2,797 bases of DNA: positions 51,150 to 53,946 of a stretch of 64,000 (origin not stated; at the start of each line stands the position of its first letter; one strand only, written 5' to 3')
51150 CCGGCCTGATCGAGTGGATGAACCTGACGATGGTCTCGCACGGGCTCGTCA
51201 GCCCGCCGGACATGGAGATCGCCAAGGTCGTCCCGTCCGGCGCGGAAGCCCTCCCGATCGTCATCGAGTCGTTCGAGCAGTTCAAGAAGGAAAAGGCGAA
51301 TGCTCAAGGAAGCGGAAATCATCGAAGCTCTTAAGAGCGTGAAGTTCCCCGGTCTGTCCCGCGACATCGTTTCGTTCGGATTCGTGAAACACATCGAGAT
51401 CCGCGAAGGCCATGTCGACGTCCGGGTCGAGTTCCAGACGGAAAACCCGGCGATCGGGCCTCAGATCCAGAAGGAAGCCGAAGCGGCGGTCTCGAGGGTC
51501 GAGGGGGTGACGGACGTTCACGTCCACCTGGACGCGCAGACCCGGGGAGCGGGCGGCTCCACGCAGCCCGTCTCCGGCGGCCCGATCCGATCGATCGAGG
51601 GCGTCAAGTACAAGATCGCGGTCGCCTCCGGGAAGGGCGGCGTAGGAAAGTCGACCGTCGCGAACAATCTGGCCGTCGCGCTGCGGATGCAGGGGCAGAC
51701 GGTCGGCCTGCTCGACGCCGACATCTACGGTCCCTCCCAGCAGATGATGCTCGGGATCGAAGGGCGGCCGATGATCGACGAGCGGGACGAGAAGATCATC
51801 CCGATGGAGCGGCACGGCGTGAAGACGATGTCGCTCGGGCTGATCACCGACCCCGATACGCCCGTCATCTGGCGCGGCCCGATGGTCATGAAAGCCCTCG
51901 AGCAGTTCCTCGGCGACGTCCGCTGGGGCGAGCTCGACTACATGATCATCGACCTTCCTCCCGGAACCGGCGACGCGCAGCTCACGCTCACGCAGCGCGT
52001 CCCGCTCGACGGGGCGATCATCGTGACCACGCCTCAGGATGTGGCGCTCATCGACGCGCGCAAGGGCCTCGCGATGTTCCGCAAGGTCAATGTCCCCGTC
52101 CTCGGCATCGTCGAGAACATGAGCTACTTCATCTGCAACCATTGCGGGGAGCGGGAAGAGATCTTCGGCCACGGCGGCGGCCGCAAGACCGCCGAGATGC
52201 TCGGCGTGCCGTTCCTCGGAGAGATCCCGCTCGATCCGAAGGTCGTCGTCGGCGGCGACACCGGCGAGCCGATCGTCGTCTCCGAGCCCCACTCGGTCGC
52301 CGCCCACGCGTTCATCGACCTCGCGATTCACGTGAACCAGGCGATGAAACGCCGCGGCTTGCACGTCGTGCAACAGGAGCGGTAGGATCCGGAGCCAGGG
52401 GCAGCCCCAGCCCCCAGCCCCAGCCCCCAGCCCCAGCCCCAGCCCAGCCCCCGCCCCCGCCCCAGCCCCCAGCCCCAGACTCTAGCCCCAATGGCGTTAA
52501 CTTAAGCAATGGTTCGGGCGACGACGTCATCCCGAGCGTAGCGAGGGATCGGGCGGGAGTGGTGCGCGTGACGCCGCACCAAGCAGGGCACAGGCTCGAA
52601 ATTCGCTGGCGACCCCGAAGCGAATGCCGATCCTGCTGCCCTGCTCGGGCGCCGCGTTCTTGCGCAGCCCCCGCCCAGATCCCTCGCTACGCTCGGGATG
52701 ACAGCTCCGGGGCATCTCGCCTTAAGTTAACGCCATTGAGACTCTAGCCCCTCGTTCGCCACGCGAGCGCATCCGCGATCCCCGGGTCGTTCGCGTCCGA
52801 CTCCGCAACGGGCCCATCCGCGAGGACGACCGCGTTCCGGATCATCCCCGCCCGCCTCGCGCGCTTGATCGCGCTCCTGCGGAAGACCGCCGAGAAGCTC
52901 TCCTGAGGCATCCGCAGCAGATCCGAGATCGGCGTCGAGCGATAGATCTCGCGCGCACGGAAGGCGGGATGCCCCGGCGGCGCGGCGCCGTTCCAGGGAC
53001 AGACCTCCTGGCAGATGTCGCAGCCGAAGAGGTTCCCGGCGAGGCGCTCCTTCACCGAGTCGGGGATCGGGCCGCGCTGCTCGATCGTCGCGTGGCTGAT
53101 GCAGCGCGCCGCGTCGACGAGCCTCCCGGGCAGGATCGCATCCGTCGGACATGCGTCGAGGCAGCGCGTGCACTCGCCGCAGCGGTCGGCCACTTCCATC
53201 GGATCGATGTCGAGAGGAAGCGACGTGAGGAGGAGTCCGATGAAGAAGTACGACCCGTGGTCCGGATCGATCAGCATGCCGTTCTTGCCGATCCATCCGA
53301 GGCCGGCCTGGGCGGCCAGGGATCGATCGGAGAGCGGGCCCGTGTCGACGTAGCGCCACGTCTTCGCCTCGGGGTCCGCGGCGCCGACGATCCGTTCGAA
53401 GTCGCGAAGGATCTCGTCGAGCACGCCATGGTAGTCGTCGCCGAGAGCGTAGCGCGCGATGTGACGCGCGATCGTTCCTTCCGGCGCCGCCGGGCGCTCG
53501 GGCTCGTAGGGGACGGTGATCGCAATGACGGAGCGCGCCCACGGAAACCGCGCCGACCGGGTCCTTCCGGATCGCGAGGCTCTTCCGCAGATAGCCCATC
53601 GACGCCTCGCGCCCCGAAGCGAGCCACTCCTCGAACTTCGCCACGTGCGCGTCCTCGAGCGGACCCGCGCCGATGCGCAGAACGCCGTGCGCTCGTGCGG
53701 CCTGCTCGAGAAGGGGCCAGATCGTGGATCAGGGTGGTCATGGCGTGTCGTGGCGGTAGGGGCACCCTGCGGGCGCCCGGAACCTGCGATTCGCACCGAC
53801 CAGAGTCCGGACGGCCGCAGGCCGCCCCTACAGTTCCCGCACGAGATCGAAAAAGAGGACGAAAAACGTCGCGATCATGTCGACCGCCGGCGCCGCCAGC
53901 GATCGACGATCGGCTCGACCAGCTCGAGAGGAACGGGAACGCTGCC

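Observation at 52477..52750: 250-bp MITE with IS4-like ends and 12-bp TSD, carrying a captured REP doublet, inserted at the queG stop codon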

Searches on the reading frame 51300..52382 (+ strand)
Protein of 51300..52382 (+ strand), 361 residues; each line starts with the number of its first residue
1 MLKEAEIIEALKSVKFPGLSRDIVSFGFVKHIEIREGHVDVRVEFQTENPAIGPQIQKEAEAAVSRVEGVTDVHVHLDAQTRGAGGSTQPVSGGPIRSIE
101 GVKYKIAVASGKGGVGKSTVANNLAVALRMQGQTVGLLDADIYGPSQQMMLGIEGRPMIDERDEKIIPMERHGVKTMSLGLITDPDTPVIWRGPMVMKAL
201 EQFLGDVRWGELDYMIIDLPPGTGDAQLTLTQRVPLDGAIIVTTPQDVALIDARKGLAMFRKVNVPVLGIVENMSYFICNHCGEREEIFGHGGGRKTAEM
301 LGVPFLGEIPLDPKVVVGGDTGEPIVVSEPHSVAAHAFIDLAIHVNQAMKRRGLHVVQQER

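Call 42: find_encoding_contigs(protein=window:51300-52382:+, flank=3000, max_places=10)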
Protein window:51300-52382:+ (361 aa): no gene with exactly this product is on record in the collection.

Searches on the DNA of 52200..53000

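Call 63: search_rna_families(source=window, start=52200, end=53000, threshold=evalue, max_evalue=1)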
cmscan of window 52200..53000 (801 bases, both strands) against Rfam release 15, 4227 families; matches with E-value up to 1: 5.
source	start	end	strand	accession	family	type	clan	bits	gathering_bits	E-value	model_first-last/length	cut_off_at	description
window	52530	52698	+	RF04159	MIR1437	Gene; miRNA;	-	49.8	168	2.4e-07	1-192/192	no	MIR1437 microRNA precursor family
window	52534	52694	-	RF04159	MIR1437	Gene; miRNA;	-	46.1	168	1.6e-06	1-192/192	no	MIR1437 microRNA precursor family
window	52523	52706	-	RF04119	MIR1858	Gene; miRNA;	-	44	137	4e-06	1-197/197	no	MIR1858 microRNA precursor family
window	52524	52703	+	RF04119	MIR1858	Gene; miRNA;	-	41.4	137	1.5e-05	1-197/197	no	MIR1858 microRNA precursor family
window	52385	52425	-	RF03994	mir-7558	Gene; miRNA;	-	20.5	80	0.36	1-51/51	no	mir-7558 microRNA precursor family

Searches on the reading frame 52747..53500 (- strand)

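Call 43: find_related_loci(query=window:52747-53500:-, collection=genome_contigs, flank=2500)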
Query window:52747-53500:- (251 aa) in genome_contigs; peptide patterns used: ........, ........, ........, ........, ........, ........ (x = any residue, [..] = any of these).
600 stretches matched a pattern (row limit reached: there are more); 5 encode a relative of the query (tblastn E <= 1e-3); 5 distinct loci.
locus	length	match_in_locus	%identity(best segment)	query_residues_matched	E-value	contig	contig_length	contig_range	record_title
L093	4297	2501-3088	50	13-216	5e-26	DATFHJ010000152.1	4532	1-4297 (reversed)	MAG TPA_asm: Thermoanaerobaculia bacterium isolate SMAG_U8686 k141_1455230, whole genome shotgun sequence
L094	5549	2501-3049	46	33-223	8e-24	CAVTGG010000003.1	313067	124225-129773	MAG: uncultured Acidobacteriota bacterium isolate MFD09212.bin.1.4 genome assembly, contig: contig_17649, whole genome s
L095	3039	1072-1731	46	1-224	4e-19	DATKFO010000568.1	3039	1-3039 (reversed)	MAG TPA_asm: Thermoanaerobaculia bacterium isolate SMAG_U14527 k141_5624436, whole genome shotgun sequence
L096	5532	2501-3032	53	46-222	1e-16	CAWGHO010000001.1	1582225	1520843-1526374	MAG: uncultured Acidobacteriota bacterium isolate MFD02840.bin.1.19 genome assembly, contig: contig_2140, whole genome s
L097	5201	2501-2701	46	104-170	5e-6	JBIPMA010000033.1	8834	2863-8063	MAG: Schleiferiaceae bacterium isolate ME2015-10-10_3300044731_group6_bin160 Rohwer_bin951_scaffold_6926_c2, whole genom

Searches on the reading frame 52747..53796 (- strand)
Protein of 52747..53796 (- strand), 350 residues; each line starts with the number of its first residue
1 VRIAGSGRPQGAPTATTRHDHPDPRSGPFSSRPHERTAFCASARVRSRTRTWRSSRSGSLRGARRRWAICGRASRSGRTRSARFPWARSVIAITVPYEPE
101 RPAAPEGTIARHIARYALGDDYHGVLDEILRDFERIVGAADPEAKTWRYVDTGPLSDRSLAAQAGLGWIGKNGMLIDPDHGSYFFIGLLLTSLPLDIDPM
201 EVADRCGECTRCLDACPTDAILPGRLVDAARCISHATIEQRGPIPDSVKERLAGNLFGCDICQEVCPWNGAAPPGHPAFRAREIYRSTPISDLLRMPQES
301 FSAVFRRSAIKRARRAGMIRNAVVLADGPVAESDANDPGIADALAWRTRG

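Call 56: find_homologous_proteins(query=window:52747-53796:-, max_evalue=1e-60)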
Query window:52747-53796:- (350 aa): 1048 proteins with E <= 1e-60 among 8000 candidates; the best 120 are listed.
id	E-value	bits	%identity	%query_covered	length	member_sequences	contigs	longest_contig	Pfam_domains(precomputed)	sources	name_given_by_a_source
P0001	1.9e-154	532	79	84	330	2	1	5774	PF00037.33,PF13484.12,PF08331.16,PF13237.12,PF13187.12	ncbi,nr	ncbi:MAG TPA: tRNA epoxyqueuosine(34) reductase QueG [Thermoanaerobaculia bacterium]|nr:tRNA epoxyqu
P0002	4.4e-154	531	79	81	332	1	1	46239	PF00037.33,PF13484.12,PF08331.16,PF13237.12,PF13187.12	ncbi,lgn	-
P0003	1.1e-152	526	80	82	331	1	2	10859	PF13484.12,PF08331.16,PF13237.12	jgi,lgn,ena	jgi:epoxyqueuosine reductase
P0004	4.9e-149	514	100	65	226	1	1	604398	PF12797.13,PF00037.33,PF13484.12,PF13237.12,PF13187.12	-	-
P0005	2.6e-148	512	76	85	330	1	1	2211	PF00037.33,PF13484.12,PF08331.16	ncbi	-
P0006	3.8e-148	511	75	85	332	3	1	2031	PF00037.33,PF13484.12,PF08331.16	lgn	-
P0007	3.1e-137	476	75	76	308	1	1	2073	PF00037.33,PF13484.12,PF08331.16,PF13187.12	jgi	jgi:epoxyqueuosine reductase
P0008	2.4e-126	440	69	76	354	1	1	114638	PF13484.12,PF08331.16,PF13237.12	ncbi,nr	ncbi:MAG TPA: tRNA epoxyqueuosine(34) reductase QueG [Thermoanaerobaculia bacterium]|nr:tRNA epoxyqu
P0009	4.4e-122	426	73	71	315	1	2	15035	PF00037.33,PF13484.12,PF08331.16,PF13237.12,PF13187.12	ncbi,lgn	ncbi:MAG: tRNA epoxyqueuosine(34) reductase QueG [Thermoanaerobaculia bacterium]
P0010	1.7e-120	421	69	77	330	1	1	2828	PF00037.33,PF13484.12,PF08331.16,PF13237.12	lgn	-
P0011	5.8e-117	409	66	77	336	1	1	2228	PF00037.33,PF13484.12,PF08331.16,PF13237.12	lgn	-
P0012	1.3e-116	408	70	72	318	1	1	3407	PF14697.12,PF00037.33,PF13484.12,PF08331.16,PF13237.12,PF13183.12,PF13187.12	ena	-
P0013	8.1e-116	405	68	76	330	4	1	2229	PF00037.33,PF13484.12,PF08331.16,PF25160.2,PF13237.12,PF13187.12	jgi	jgi:epoxyqueuosine reductase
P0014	7.3e-114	399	65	76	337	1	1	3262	PF13484.12,PF08331.16,PF13187.12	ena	-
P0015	1.3e-113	398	62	82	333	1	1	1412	PF00037.33,PF13484.12,PF08331.16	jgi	jgi:epoxyqueuosine reductase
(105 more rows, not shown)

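Call 57: find_encoding_contigs(protein=P0002, flank=2500, max_places=3)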
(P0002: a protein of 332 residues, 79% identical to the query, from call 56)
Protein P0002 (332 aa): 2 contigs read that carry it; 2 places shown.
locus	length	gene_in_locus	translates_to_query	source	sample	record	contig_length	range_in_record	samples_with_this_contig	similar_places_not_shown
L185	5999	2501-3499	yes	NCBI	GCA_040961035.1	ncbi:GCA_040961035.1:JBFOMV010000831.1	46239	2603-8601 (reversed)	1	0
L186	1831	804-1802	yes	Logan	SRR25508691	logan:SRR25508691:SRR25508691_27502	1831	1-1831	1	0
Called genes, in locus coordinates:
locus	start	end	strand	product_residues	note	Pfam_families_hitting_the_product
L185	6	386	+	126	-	-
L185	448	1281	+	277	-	PF02811:PHP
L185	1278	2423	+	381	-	PF00149:Metallophos, PF12850:Metallophos_2 (weak)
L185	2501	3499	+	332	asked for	PF08331:QueG_DUF1730, PF13187:Fer4_9 (faint), PF00037:Fer4 (faint), PF13237:Fer4_10 (faint), PF13484:Fer4_16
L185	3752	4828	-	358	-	PF01883:FeS_assembly_P, PF10609:ParA, PF00142:Fer4_NifH (faint), PF01656:CbiA, PF09140:MipZ, PF13614:AAA_31 (weak)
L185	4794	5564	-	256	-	PF18306:LDcluster4, PF03641:Lysine_decarbox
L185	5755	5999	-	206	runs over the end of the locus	PF05036:SPOR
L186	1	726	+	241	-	?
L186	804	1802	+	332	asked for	PF08331:QueG_DUF1730, PF13187:Fer4_9 (faint), PF00037:Fer4 (faint), PF13237:Fer4_10 (faint), PF13484:Fer4_16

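Call 58: find_encoding_contigs(protein=P0003, flank=2500, max_places=3)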
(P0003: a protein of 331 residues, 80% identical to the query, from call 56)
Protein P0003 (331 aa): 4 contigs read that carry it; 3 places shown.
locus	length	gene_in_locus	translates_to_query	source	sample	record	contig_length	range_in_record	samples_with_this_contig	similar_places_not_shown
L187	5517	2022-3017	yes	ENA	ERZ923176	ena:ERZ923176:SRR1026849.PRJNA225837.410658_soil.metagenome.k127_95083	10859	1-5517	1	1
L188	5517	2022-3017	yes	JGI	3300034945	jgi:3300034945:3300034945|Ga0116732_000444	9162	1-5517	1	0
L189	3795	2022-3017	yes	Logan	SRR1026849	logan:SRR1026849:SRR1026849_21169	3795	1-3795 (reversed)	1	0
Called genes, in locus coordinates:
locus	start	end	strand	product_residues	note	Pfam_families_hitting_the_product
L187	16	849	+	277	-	PF02811:PHP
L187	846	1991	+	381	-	PF00149:Metallophos, PF12850:Metallophos_2 (weak)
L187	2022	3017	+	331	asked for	PF08331:QueG_DUF1730, PF13237:Fer4_10 (faint), PF13484:Fer4_16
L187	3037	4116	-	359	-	PF01883:FeS_assembly_P, PF10609:ParA, PF00142:Fer4_NifH (faint), PF01656:CbiA, PF09140:MipZ, PF13614:AAA_31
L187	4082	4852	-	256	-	PF18306:LDcluster4, PF03641:Lysine_decarbox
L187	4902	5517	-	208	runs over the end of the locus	PF05036:SPOR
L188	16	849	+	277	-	PF02811:PHP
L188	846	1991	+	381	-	PF00149:Metallophos, PF12850:Metallophos_2 (weak)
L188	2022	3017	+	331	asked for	PF08331:QueG_DUF1730, PF13237:Fer4_10 (faint), PF13484:Fer4_16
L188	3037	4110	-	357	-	PF01883:FeS_assembly_P, PF10609:ParA, PF13614:AAA_31, PF00142:Fer4_NifH (faint), PF01656:CbiA, PF09140:MipZ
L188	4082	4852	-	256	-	PF18306:LDcluster4, PF03641:Lysine_decarbox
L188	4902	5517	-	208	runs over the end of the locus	PF05036:SPOR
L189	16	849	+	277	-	PF02811:PHP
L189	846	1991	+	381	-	PF00149:Metallophos, PF12850:Metallophos_2 (weak)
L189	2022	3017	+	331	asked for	PF08331:QueG_DUF1730, PF13237:Fer4_10 (faint), PF13484:Fer4_16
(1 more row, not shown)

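Call 59: find_encoding_contigs(protein=P0001, flank=2500, max_places=3)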
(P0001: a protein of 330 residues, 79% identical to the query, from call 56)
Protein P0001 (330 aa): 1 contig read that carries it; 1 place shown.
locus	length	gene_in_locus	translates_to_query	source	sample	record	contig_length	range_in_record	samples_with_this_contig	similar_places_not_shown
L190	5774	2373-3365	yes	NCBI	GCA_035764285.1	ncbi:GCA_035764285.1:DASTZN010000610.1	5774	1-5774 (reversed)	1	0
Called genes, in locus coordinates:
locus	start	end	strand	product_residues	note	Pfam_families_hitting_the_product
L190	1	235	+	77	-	?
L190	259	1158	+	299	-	PF02811:PHP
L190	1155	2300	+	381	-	PF00149:Metallophos, PF12850:Metallophos_2 (faint)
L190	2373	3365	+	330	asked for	PF08331:QueG_DUF1730, PF13187:Fer4_9 (faint), PF00037:Fer4 (faint), PF13237:Fer4_10 (faint), PF13484:Fer4_16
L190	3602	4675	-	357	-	PF01883:FeS_assembly_P, PF10609:ParA, PF13614:AAA_31 (weak), PF01656:CbiA, PF09140:MipZ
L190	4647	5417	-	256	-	PF18306:LDcluster4, PF03641:Lysine_decarbox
